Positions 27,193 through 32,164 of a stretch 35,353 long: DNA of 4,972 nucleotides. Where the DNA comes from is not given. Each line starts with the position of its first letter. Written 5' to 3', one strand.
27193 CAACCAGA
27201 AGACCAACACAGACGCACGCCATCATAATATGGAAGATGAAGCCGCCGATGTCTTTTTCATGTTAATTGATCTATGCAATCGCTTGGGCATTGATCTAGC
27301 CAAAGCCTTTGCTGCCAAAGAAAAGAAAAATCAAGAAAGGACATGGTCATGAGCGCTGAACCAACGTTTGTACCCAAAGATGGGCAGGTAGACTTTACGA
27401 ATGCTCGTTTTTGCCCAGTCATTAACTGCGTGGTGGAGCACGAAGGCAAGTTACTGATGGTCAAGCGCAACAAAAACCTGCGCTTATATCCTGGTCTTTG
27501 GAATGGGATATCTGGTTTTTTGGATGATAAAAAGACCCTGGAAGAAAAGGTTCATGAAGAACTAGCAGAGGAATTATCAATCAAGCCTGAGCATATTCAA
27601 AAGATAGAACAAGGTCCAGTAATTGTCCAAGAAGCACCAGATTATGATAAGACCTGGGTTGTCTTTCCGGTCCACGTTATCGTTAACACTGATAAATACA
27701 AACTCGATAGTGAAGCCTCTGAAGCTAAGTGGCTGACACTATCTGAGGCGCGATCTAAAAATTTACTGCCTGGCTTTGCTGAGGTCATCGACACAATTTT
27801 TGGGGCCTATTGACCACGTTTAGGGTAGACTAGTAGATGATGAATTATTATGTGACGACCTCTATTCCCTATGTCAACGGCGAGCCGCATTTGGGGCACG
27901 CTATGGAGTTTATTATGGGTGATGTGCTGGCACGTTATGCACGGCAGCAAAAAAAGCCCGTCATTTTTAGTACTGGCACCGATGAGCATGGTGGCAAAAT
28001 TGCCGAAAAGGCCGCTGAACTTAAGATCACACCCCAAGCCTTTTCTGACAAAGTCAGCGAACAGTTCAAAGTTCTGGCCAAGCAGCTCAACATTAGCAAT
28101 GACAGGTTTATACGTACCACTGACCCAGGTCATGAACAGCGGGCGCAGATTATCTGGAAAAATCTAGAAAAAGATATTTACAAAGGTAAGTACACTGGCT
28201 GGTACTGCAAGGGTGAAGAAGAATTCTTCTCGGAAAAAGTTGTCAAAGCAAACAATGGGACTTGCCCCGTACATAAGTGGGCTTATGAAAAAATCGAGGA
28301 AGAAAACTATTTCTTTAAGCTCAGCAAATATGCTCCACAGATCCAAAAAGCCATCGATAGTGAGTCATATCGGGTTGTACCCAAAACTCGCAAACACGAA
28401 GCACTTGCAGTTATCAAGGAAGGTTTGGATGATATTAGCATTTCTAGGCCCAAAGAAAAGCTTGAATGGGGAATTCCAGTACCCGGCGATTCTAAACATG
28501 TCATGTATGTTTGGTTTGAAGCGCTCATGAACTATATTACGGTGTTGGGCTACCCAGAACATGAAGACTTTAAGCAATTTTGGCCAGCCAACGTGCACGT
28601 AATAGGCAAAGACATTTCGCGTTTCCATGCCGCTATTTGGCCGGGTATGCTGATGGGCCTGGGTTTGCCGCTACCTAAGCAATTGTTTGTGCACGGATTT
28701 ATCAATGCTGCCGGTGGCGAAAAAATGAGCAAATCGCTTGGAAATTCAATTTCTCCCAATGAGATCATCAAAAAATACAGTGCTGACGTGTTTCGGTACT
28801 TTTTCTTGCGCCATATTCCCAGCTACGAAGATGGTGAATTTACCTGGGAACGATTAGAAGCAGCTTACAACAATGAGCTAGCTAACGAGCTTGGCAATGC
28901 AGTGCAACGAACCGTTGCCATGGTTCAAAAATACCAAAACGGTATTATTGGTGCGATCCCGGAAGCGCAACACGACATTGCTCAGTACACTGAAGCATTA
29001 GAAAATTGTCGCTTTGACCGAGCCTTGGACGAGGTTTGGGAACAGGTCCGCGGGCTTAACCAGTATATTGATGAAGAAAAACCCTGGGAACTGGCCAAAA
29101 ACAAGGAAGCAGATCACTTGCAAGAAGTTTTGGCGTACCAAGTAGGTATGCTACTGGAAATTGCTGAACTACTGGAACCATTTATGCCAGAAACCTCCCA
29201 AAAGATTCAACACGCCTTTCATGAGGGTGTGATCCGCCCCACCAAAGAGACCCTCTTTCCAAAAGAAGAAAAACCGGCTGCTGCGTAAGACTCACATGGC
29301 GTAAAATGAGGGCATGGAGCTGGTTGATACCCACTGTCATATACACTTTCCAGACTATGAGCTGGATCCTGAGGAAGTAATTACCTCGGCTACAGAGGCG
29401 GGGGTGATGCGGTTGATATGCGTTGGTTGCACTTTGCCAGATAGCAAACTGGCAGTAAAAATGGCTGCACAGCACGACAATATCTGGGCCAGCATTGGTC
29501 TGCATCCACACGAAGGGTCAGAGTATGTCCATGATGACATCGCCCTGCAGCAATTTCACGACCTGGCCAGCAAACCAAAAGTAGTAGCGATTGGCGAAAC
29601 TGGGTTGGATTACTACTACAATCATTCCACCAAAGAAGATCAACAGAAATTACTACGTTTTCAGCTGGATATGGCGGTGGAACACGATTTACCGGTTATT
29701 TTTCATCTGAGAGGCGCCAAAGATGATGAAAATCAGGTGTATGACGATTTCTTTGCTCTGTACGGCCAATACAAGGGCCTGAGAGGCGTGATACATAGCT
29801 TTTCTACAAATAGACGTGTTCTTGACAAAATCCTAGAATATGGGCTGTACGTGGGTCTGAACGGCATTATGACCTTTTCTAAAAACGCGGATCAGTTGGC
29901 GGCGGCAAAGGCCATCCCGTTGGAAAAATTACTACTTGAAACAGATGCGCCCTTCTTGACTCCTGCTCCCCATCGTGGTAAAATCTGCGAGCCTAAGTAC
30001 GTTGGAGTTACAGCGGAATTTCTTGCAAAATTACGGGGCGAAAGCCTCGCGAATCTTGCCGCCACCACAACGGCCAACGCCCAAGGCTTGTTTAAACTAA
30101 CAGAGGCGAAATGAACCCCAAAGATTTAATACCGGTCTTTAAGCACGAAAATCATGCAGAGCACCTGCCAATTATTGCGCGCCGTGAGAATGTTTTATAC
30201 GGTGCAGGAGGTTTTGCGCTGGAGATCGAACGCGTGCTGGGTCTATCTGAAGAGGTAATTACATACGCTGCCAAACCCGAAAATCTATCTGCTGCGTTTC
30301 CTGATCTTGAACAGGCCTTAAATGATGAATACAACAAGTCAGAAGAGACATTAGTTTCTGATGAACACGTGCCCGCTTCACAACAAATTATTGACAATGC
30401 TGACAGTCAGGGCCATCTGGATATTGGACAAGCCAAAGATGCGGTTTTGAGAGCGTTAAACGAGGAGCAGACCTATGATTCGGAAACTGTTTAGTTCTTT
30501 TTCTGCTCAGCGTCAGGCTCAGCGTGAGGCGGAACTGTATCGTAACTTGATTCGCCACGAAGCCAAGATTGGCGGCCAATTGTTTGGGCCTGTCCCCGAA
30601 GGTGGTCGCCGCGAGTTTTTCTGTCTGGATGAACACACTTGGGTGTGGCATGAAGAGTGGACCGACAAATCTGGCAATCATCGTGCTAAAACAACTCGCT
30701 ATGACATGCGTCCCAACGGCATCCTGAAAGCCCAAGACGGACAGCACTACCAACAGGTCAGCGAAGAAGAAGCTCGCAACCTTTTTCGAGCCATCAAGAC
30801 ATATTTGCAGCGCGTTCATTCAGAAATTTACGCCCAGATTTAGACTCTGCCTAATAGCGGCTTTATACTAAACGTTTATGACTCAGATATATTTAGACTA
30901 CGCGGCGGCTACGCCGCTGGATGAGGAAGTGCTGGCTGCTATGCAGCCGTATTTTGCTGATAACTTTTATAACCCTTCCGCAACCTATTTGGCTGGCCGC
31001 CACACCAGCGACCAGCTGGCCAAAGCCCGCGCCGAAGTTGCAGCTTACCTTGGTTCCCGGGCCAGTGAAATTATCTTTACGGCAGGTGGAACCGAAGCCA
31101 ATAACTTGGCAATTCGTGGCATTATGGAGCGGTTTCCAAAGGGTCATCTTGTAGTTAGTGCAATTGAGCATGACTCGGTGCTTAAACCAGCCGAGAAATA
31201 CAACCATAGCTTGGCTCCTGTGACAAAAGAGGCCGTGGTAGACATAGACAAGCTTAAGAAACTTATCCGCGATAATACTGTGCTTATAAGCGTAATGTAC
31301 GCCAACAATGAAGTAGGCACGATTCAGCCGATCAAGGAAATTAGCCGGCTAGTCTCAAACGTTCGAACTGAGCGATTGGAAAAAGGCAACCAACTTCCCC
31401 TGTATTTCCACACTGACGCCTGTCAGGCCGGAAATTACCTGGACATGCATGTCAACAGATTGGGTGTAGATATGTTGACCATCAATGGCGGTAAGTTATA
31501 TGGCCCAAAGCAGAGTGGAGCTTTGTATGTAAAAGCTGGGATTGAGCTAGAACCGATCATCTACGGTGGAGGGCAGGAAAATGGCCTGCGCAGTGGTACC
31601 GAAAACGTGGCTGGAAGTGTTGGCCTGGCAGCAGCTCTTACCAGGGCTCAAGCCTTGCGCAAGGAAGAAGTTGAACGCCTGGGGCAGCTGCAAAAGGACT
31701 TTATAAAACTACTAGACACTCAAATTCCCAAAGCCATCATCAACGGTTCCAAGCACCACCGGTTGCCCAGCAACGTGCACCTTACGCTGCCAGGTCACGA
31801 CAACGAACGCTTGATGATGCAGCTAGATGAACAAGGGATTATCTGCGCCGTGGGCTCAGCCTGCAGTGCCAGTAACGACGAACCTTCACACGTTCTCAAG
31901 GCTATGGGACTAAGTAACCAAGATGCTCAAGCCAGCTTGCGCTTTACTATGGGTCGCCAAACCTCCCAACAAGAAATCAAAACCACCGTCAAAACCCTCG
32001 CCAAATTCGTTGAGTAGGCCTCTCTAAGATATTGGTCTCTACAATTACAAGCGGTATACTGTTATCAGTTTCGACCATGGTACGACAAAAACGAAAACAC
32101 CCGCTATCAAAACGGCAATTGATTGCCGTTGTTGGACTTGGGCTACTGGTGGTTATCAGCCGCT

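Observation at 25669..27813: Tightly coupled four-gene nucleotide operon: OMPDC-like protein lacking a catalytic Asp, PRTase, MazG-like and Nudix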

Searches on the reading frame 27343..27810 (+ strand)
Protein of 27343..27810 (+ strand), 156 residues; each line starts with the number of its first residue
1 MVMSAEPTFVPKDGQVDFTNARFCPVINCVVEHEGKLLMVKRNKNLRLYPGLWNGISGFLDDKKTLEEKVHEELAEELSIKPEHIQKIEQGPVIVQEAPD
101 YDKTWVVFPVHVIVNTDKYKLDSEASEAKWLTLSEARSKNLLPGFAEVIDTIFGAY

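Call 3: search_protein_families(library=pfam, proteins=[window:27343-27810:+], max_evalue=1)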
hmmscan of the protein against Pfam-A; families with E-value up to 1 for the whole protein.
window:27343-27810:+ (156 aa): 4 families
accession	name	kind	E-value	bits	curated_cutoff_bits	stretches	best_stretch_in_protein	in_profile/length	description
PF00293.34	NUDIX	-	3.5e-11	43.7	21.1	1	27-148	6-130/134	NUDIX domain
PF14815.12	NUDIX_4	-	0.0052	17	35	1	30-148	4-110/113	NUDIX domain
PF04722.18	Ssu72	-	0.049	13.6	25.3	1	32-86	72-126/189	Ssu72-like protein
PF01381.28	HTH_3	-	0.088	13.3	23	1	72-92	13-33/55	Helix-turn-helix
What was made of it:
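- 27343..27813 (+): Nudix hydrolase (156 aa, or 154 aa from the ATG at 27349). It is a neighbour in the variable slot upstream of metRS. Pfam PF00293 scores 43.7 against a cutoff of 21.1 (call 3).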

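Call 4: search_protein_families(library=ncbifam, proteins=[window:27343-27810:+], max_evalue=1)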
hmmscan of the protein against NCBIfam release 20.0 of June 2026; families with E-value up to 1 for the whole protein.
window:27343-27810:+ (156 aa): 17 families
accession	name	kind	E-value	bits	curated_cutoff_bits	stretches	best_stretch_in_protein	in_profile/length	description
NF006530.0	PRK08999.1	equivalog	4.8e-07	29.1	245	1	27-150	10-126/315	Nudix family hydrolase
NF007834.0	PRK10546.1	equivalog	2.4e-05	24.1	156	1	25-107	5-86/135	pyrimidine (deoxy)nucleoside triphosphate diphosphatase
NF002995.0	PRK03759.1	equivalog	5.6e-05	22.9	127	1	30-136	42-150/185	isopentenyl-diphosphate Delta-isomerase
TIGR02150.1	IPP_isom_1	equivalog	5.7e-05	23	105.8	1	30-137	34-141/159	isopentenyl-diphosphate delta-isomerase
NF008044.0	PRK10776.1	equivalog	0.0002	21.2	148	1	32-151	13-125/130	8-oxo-dGTP diphosphatase MutT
NF001299.0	PRK00241.1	equivalog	0.00036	20.1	158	1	22-86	133-194/263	NAD(+) diphosphatase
NF003786.0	PRK05379.1-2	equivalog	0.00053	19.3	397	1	21-142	212-341/354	bifunctional nicotinamide-nucleotide adenylyltransferase/Nudix hydroxylase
NF003787.0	PRK05379.1-4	equivalog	0.0015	17.6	449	1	27-83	211-266/346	bifunctional nicotinamide-nucleotide adenylyltransferase/Nudix hydroxylase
NF012016.0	PRK15472.1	equivalog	0.0016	18.1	95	1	26-79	6-59/141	nucleoside triphosphatase NudI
TIGR00586.1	mutt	equivalog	0.0025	17.8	97.9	1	33-150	15-125/129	8-oxo-dGTP diphosphatase MutT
NF003788.0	PRK05379.1-5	equivalog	0.0083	15.5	354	1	23-81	209-268/351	bifunctional nicotinamide-nucleotide adenylyltransferase/Nudix hydroxylase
NF006961.0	PRK09438.1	equivalog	0.0087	15.5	103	1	32-82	17-63/151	dihydroneopterin triphosphate diphosphatase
NF001937.0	PRK00714.1-4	equivalog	0.027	14.1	139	1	30-90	15-70/161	RNA pyrophosphohydrolase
NF041653.1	Nud_hyd_Meth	equivalog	0.033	14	300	1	30-135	34-137/170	Nudix hydrolase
NF003791.0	PRK05379.2-3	equivalog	0.036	13.3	409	1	27-82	205-258/340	bifunctional nicotinamide-nucleotide adenylyltransferase/Nudix hydroxylase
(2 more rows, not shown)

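Call 76: search_protein_families(library=padloc, proteins=[window:27343-27810:+], max_evalue=0.01)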
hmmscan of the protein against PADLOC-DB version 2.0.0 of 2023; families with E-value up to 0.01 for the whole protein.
window:27343-27810:+ (156 aa): 1 family
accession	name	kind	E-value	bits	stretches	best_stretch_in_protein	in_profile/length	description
PDLC04899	PDC-S07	-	8.2e-08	30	1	26-151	9-127/135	-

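Call 77: search_solved_structures(query=window:27343-27810:+, max_evalue=0.001, show_alignments=1)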
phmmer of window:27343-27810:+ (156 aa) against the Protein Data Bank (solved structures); distinct sequences matched with E-value up to 0.001: 3.
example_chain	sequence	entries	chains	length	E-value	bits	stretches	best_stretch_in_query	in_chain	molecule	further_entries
6o3p_A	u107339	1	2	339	4.2e-05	27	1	21-133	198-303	Peroxisomal NADH pyrophosphatase NUDT12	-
6scx_A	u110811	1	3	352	9.1e-05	25.9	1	21-133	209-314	Peroxisomal NADH pyrophosphatase NUDT12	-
3dku_A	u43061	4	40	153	9.8e-05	25.8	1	26-135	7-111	Putative phosphohydrolase | Phosphatase nudJ | Putative Nudix hydrolase ymfB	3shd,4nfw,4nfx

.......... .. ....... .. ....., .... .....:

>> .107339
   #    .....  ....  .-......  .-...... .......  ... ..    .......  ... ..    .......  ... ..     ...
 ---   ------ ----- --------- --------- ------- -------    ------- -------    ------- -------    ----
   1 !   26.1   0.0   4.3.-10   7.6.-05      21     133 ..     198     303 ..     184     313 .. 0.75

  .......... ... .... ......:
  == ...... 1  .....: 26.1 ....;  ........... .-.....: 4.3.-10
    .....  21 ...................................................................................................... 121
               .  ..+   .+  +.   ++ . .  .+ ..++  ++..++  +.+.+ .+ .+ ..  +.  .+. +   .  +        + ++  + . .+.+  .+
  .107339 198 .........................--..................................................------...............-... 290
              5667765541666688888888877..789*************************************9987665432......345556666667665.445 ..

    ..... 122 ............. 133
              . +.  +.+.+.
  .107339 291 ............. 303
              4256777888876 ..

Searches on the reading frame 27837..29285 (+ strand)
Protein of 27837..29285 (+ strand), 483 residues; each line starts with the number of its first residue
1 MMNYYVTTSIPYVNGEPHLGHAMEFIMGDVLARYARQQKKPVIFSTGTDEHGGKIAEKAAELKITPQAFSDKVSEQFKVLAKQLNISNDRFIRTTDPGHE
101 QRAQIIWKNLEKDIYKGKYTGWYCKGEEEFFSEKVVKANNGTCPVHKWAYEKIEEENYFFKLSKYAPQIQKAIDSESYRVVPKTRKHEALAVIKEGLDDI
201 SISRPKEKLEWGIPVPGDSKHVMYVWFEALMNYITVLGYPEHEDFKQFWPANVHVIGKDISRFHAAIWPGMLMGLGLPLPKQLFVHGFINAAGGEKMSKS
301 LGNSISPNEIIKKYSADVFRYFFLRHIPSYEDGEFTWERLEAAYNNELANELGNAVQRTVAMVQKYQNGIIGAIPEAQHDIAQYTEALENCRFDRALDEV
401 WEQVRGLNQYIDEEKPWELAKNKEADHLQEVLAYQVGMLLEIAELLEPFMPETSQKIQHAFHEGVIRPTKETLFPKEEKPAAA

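Call 23: search_protein_families(library=pfam, proteins=[window:27837-29285:+], max_evalue=0.001)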
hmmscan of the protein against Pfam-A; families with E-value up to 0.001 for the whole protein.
window:27837-29285:+ (483 aa): 6 families
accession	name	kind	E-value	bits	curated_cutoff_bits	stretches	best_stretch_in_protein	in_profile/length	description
PF09334.17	tRNA-synt_1g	-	7.1e-106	354.7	20.1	2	141-359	167-390/391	tRNA synthetases class I (M)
PF00133.28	tRNA-synt_1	-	5.1e-35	121.5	22.7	2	220-324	296-403/414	tRNA synthetases class I (I, L, M and V)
PF01406.26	tRNA-synt_1e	-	2.8e-14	53.6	27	2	282-326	239-283/301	tRNA synthetases class I (C) catalytic domain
PF08264.19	Anticodon_1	-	1.5e-07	31.9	25.1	1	377-462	8-89/148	Anticodon-binding domain of tRNA ligase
PF01921.24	tRNA-synt_1f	-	9.8e-07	28.4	27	1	279-330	266-316/360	tRNA synthetases class I (K)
PF19303.5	Anticodon_3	-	6.9e-06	26.5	23.5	1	376-463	17-103/152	Anticodon binding domain of methionyl tRNA ligase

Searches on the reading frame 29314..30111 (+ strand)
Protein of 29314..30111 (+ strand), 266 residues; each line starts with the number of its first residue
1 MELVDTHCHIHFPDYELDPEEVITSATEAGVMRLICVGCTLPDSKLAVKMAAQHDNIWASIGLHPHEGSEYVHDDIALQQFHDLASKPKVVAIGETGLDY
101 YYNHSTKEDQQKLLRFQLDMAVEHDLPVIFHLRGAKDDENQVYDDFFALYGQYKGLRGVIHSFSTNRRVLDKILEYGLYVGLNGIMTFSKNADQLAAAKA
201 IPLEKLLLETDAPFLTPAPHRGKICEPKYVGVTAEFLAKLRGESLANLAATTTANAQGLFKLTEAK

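Call 23: search_protein_families(library=pfam, proteins=[window:29314-30111:+], max_evalue=0.001)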
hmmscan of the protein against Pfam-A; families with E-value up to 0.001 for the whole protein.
window:29314-30111:+ (266 aa): 1 family
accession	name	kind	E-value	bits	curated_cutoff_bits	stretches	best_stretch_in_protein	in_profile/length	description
PF01026.27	TatD_DNase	-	8e-73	245.4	27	1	4-261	1-253/253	TatD related DNase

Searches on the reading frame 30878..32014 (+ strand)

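Call 45: search_protein_families(library=pfam, proteins=[window:30878-32014:+], max_evalue=0.0001)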
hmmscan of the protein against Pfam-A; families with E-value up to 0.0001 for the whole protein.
window:30878-32014:+ (379 aa): 1 family
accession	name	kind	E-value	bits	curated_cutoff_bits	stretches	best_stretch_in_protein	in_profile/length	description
PF00266.25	Aminotran_5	-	1.8e-58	198.8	21.5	1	4-368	1-369/371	Aminotransferase class-V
